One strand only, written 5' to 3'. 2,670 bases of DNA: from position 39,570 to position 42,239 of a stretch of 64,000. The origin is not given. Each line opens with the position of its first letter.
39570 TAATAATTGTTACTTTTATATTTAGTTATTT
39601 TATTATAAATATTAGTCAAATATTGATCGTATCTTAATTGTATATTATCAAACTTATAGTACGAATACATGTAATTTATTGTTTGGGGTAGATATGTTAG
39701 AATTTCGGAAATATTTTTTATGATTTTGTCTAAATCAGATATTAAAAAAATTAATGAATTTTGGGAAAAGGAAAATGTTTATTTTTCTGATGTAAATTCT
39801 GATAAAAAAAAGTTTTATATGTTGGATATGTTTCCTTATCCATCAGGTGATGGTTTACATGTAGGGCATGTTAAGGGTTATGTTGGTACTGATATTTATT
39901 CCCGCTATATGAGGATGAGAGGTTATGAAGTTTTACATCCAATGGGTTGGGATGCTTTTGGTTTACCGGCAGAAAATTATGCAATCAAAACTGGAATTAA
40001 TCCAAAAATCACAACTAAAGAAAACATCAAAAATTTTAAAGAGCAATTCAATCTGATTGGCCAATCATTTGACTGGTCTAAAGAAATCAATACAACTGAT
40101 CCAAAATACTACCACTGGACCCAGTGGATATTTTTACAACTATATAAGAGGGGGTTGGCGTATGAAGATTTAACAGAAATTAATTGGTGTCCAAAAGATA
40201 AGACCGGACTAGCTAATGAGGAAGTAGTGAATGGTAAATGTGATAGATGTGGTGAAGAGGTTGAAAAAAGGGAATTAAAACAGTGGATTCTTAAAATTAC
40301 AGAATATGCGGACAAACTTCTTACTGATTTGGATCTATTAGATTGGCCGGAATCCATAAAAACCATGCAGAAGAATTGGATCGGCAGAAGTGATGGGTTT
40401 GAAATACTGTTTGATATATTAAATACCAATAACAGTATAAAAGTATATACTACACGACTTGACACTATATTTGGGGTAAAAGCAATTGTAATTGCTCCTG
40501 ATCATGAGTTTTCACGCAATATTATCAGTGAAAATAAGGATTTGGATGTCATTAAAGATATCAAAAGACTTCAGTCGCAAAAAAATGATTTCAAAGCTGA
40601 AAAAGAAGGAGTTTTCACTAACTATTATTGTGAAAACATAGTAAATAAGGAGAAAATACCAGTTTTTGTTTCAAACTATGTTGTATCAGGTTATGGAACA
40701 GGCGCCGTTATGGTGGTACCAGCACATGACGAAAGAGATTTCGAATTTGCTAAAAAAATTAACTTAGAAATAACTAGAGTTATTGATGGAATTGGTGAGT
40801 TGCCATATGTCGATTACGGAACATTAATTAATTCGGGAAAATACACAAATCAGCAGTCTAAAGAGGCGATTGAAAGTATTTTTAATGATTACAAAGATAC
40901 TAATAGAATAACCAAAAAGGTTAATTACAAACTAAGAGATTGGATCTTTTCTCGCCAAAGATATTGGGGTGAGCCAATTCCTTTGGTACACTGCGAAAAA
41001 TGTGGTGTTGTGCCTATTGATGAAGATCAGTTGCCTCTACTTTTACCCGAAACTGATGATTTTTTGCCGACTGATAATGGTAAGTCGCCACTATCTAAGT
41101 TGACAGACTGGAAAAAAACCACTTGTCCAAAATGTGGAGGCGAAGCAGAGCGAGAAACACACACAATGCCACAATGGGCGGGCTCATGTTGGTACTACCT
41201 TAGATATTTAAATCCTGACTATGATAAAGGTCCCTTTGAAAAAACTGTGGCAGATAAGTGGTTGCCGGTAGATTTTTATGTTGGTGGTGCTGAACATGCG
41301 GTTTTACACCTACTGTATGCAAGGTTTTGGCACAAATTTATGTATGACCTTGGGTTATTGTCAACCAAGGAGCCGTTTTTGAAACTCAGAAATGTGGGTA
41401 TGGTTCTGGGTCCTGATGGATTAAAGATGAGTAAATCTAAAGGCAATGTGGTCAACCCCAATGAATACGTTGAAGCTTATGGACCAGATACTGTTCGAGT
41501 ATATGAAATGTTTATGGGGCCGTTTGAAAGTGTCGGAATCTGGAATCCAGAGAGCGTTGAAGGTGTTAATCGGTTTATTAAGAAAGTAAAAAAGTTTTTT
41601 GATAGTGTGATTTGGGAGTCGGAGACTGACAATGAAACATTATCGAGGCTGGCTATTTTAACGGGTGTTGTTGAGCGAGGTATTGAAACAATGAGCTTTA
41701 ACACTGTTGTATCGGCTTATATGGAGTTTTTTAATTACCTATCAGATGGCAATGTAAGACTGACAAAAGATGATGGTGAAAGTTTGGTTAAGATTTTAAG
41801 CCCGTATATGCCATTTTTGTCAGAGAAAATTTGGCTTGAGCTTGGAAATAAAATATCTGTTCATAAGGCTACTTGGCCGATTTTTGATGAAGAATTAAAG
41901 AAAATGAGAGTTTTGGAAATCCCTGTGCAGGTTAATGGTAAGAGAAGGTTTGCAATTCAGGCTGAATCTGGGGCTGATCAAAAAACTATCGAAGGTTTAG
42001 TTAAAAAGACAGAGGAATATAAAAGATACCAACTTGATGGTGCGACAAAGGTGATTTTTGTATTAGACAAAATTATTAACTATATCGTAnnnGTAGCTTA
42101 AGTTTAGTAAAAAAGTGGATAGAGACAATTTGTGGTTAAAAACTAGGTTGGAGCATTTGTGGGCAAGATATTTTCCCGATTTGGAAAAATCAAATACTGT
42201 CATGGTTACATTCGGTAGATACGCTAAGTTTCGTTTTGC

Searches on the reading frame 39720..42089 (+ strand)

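Call 26: search_protein_families(library=pfam, proteins=[window:39720-42089:+], max_evalue=0.001)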
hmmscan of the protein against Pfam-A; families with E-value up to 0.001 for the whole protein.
window:39720-42089:+ (790 aa): 6 families
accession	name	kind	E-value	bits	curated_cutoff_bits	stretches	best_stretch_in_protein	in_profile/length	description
PF13603.12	tRNA-synt_1_2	-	3.9e-53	180.1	25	1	218-389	1-182/185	Leucyl-tRNA synthetase, editing domain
PF00133.28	tRNA-synt_1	-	1e-46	160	22.7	2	11-222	2-226/414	tRNA synthetases class I (I, L, M and V)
PF09334.17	tRNA-synt_1g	-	4.4e-33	115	20.1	2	38-182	7-147/391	tRNA synthetases class I (M)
PF08264.19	Anticodon_1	-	2e-18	67.1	25.1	1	637-753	1-143/148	Anticodon-binding domain of tRNA ligase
PF01921.24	tRNA-synt_1f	-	2.6e-05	23.8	27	0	567-606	280-319/360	tRNA synthetases class I (K)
PF01406.26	tRNA-synt_1e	-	3.3e-05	23.8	27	0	44-72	21-49/301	tRNA synthetases class I (C) catalytic domain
